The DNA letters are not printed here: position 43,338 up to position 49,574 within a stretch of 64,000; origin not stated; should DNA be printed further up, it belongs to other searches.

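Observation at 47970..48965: YVTN-type beta-propeller fused to the N-terminus of a type Va autotransporter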

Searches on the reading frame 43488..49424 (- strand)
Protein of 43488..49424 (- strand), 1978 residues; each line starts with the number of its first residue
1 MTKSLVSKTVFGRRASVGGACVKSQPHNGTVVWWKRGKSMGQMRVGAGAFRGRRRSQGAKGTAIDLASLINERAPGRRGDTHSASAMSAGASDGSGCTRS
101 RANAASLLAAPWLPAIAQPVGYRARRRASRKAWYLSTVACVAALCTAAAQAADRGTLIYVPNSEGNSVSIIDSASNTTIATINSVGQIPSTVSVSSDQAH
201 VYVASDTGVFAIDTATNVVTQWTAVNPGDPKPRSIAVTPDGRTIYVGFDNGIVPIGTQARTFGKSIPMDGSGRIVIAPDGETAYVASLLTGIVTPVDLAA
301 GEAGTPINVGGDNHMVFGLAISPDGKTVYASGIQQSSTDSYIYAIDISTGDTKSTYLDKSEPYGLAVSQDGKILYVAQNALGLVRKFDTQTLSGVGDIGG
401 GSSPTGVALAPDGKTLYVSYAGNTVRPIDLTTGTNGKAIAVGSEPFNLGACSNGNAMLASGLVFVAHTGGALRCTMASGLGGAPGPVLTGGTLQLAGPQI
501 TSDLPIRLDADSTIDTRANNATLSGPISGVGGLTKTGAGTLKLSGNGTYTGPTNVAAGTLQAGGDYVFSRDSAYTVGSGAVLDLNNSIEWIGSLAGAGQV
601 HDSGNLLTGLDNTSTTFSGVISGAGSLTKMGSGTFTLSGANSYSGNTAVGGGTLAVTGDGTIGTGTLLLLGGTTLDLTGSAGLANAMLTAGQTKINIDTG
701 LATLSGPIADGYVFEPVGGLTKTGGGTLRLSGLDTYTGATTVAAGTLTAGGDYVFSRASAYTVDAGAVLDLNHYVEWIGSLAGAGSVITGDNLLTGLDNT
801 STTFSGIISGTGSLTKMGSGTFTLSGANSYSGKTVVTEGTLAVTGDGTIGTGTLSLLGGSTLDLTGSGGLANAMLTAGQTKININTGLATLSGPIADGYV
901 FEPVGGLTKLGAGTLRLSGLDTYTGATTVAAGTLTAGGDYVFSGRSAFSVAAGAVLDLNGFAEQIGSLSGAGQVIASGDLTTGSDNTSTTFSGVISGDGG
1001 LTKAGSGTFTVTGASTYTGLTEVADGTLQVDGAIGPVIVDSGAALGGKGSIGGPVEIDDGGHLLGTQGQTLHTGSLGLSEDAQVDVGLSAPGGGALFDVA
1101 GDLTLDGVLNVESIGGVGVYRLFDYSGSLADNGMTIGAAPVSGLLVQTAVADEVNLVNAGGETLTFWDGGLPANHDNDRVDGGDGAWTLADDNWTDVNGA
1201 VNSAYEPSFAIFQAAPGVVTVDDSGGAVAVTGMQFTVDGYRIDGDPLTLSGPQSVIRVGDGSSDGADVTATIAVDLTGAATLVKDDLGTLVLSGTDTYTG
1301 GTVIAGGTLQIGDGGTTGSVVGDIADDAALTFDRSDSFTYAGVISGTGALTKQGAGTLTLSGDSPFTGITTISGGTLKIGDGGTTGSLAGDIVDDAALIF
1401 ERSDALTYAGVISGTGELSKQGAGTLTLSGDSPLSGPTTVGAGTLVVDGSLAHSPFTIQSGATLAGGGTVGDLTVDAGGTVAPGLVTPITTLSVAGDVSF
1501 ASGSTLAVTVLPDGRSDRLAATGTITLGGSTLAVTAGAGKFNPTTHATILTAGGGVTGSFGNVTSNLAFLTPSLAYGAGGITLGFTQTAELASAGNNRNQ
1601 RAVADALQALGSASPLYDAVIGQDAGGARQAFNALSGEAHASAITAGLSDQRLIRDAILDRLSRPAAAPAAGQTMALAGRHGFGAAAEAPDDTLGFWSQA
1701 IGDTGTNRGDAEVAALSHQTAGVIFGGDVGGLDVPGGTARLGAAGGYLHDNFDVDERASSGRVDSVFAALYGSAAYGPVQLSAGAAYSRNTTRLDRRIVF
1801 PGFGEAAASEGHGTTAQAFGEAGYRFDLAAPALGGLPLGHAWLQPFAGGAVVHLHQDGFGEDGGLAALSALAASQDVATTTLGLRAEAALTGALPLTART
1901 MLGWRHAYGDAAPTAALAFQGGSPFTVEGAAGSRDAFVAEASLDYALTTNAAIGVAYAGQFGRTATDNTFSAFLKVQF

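Call 3: search_protein_families(library=pfam, proteins=[window:43488-49424:-], max_evalue=0.01)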
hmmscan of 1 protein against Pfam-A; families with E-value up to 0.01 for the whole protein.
window:43488-49424:- (1978 aa): 11 families
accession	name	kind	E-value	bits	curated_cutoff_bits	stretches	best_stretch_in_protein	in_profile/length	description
PF12951.13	PATR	-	1.4e-68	226.9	27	9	814-843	1-30/30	Passenger-associated-transport-repeat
PF03797.25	Autotransporter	-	5.2e-49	167.7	26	1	1696-1957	1-254/255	Autotransporter beta-domain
PF25174.1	Beta-prop_THOC3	-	2.5e-08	33.7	305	1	307-461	85-231/272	THOC3 beta-propeller domain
PF10282.15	Lactonase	-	1.4e-07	31.5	21.7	0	188-247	245-308/344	Lactonase, 7-bladed beta-propeller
PF08450.18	SGL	-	1e-06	29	26.3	1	165-420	21-244/246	SMP-30/Gluconolactonase/LRE-like region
PF02239.22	Cytochrom_D1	-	1.7e-05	24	25.5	1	156-247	5-94/368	Cytochrome D1 heme domain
PF23414.1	Beta-prop_EML_2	-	0.00015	21.7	90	0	159-264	13-116/266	Echinoderm microtubule-associated protein second beta-propeller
PF24807.1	WD40_CDC20-Fz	-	0.00022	21.1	200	1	196-334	18-155/292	CDC20/Fizzy WD40 domain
PF13570.13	Beta-prop_ACSF4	-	0.00034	20.5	133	1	139-288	3-153/329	Beta-alanine-activating enzyme, beta-propeller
PF07676.18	PD40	-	0.0024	18.2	20.9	0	320-335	15-30/38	WD40-like Beta Propeller Repeat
PF21783.3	YNCE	-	0.0068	16.2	27.1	0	138-219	21-104/339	YNCE-like beta-propeller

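Call 4: search_protein_families(library=ncbifam, proteins=[window:43488-49424:-], max_evalue=0.01)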
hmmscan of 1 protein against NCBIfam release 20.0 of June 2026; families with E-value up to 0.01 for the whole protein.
window:43488-49424:- (1978 aa): 10 families
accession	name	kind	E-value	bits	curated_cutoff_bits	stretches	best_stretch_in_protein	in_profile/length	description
NF051851.1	AtpSerPepEprS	equivalog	2.6e-90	303.8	1700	2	1415-1969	449-979/988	autotransporter serine peptidase EprS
TIGR02601.1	autotrns_rpt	repeat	5.8e-75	246.3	19.85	9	1349-1380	1-32/32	beta strand repeat protein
NF011847.1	PRK15319.1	equivalog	2e-28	98.2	2249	4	1230-1535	711-1002/2050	fibronectin-binding autotransporter adhesin ShdA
TIGR03866.1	PQQ_ABC_repeats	subfamily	1.1e-26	93.6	287.3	3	339-457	20-139/310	PQQ-dependent catabolism-associated beta-propeller protein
NF052340.1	hydrazine_beta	equivalog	5e-21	75.2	560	3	146-249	78-181/372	hydrazine synthase subunit beta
NF033865.1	fusolisin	equivalog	3.5e-19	68.4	999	3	800-843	444-487/1006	fusolisin family autotransporter serine protease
NF052280.1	7_blade_YncE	equivalog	1.4e-11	43.8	400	1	159-339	142-324/338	7-bladed beta-propeller protein YncE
TIGR02276.1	beta_rpt_yvtn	repeat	6.8e-11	42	27.85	1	155-195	3-42/42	beta-propeller repeat protein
TIGR03907.1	QH_beta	equivalog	1.6e-10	40.7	223.2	1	264-331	25-98/338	quinohemoprotein amine dehydrogenase subunit beta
NF052460.1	L-NosZ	equivalog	8.1e-08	31.2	700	1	277-443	51-216/480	clade III lactonase-type nitrous-oxide reductase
